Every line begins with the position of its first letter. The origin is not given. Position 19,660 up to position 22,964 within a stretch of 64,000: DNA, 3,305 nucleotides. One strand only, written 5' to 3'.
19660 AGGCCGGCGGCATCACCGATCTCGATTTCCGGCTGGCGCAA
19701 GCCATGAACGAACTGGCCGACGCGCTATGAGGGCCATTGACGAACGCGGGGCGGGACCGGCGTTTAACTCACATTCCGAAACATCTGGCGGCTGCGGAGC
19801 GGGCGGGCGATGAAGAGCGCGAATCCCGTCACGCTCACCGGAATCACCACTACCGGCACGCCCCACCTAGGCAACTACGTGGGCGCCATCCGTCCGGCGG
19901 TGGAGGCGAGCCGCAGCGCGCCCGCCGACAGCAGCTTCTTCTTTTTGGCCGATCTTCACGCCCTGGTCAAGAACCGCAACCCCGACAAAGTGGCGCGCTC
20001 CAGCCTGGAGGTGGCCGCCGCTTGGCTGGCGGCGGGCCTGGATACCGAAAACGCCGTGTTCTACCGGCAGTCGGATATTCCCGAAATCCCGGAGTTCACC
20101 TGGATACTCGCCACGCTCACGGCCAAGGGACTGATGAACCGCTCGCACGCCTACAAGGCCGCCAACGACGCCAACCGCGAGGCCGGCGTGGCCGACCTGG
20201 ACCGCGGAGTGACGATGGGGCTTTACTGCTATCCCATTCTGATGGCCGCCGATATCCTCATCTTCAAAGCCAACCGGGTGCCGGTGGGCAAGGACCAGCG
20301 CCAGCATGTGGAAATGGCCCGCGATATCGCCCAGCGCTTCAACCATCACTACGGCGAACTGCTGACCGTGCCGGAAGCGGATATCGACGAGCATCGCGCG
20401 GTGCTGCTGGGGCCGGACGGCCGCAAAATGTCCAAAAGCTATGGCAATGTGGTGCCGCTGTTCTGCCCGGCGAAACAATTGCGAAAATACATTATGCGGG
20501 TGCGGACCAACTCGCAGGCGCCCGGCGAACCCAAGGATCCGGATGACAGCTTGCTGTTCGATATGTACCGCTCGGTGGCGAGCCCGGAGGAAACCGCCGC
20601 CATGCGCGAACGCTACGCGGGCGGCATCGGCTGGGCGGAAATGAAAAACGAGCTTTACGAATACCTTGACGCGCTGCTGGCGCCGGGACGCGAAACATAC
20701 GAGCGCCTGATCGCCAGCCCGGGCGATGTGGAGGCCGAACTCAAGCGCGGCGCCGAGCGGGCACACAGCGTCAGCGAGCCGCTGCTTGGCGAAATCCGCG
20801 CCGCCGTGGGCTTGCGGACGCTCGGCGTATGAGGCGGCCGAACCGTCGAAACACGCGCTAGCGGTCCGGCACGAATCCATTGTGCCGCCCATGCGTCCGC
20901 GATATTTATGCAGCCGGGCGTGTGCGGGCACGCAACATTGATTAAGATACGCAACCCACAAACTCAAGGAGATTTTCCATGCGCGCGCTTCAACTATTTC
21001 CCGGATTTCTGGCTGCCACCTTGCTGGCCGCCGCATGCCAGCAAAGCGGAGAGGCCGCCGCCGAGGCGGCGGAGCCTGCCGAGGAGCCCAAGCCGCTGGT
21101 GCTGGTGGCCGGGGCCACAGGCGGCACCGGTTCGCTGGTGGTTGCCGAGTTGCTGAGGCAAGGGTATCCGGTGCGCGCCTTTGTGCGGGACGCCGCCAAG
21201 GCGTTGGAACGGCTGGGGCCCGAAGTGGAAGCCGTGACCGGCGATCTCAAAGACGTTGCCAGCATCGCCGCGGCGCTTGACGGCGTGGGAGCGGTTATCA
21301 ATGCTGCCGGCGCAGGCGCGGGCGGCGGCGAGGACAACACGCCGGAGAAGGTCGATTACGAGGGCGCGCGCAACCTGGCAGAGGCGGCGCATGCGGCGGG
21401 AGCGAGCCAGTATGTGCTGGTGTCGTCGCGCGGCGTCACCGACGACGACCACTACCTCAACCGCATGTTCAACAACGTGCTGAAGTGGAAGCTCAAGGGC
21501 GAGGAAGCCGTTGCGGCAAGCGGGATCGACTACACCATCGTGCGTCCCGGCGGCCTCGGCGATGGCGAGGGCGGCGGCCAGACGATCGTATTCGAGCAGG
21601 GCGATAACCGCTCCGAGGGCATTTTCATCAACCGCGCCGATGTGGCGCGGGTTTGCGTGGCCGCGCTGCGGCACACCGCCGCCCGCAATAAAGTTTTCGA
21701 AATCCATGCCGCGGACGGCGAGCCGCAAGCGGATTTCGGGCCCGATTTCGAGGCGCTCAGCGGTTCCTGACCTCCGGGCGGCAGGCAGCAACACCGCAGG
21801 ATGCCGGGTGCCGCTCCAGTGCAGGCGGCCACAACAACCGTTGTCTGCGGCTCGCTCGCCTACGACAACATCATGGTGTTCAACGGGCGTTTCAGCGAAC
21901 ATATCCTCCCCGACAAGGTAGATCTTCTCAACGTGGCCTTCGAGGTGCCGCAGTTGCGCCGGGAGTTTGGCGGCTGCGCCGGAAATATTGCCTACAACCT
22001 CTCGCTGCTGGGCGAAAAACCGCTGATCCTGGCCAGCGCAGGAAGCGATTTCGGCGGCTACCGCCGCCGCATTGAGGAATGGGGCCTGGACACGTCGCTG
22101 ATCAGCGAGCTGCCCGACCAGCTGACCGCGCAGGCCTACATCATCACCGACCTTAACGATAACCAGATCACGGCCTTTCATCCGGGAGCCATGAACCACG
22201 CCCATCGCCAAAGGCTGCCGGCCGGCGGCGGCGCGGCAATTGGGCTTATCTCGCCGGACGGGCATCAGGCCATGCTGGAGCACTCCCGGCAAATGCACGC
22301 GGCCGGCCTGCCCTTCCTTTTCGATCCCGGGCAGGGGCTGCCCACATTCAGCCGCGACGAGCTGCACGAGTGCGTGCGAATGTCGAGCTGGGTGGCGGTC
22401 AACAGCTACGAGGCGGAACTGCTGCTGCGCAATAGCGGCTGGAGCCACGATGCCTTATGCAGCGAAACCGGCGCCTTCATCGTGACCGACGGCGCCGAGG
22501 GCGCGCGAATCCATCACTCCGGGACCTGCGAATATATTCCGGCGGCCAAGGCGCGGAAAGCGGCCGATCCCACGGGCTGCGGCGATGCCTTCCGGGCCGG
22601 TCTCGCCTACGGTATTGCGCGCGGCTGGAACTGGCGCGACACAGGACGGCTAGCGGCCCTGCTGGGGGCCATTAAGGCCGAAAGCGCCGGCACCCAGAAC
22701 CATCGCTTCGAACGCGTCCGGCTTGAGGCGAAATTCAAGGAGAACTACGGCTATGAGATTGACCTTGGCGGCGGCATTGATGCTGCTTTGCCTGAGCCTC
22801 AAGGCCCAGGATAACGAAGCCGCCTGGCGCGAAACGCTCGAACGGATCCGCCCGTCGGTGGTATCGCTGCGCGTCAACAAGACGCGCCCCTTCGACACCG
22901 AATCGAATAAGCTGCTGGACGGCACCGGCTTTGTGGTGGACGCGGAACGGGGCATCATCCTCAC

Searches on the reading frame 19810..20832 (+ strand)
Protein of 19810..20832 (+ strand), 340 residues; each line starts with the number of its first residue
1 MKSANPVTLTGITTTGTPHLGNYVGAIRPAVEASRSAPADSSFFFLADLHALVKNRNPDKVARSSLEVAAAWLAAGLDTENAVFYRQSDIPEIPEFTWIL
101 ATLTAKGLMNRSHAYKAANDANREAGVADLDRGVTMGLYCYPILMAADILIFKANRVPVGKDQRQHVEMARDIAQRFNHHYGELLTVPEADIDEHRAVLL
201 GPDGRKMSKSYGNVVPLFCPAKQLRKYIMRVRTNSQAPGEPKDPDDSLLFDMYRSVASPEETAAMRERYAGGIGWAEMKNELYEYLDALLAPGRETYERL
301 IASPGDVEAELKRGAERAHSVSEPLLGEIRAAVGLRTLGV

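Call 82: search_protein_families(library=pfam, proteins=[window:19810-20832:+], max_evalue=0.0001)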
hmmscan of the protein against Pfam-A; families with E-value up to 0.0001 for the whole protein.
window:19810-20832:+ (340 aa): 1 family
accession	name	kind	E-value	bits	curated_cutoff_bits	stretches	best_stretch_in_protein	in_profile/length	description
PF00579.31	tRNA-synt_1b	-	2.2e-45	155.6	21.1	1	6-287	6-288/292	tRNA synthetases class I (W and Y)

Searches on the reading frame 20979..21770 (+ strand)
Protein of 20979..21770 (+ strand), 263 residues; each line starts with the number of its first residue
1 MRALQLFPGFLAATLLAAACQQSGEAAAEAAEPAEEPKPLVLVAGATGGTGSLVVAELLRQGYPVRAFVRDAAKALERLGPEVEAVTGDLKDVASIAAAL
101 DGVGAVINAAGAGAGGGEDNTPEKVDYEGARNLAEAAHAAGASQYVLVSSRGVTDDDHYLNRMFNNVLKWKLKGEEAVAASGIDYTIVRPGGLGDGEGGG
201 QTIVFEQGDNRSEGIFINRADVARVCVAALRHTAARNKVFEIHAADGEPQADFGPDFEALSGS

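Call 82: search_protein_families(library=pfam, proteins=[window:20979-21770:+], max_evalue=0.0001)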
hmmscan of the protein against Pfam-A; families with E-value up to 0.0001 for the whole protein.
window:20979-21770:+ (263 aa): 5 families
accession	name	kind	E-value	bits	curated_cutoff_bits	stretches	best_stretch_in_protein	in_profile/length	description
PF13460.12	NAD_binding_10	-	2.1e-46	158.6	27.2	1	45-232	1-183/184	NAD(P)H-binding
PF05368.20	NmrA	-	8.6e-19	68.7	27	1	38-188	2-148/298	NmrA-like family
PF01370.27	Epimerase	-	1.4e-16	61.1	20.9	1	41-158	1-123/240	NAD dependent epimerase/dehydratase family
PF01073.25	3Beta_HSD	-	4.6e-09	36.1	22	1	42-165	1-131/280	3-beta hydroxysteroid dehydrogenase/isomerase family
PF04321.23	RmlD_sub_bind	-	1.2e-05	25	27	1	41-196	3-154/287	RmlD substrate binding domain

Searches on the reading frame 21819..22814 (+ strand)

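Call 82: search_protein_families(library=pfam, proteins=[window:21819-22814:+], max_evalue=0.0001)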
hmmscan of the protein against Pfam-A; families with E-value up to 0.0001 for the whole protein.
window:21819-22814:+ (331 aa): 1 family
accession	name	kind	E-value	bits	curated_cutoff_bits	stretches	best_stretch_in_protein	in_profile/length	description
PF00294.29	PfkB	-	1.1e-35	123.9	25.8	1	38-294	24-297/302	pfkB family carbohydrate kinase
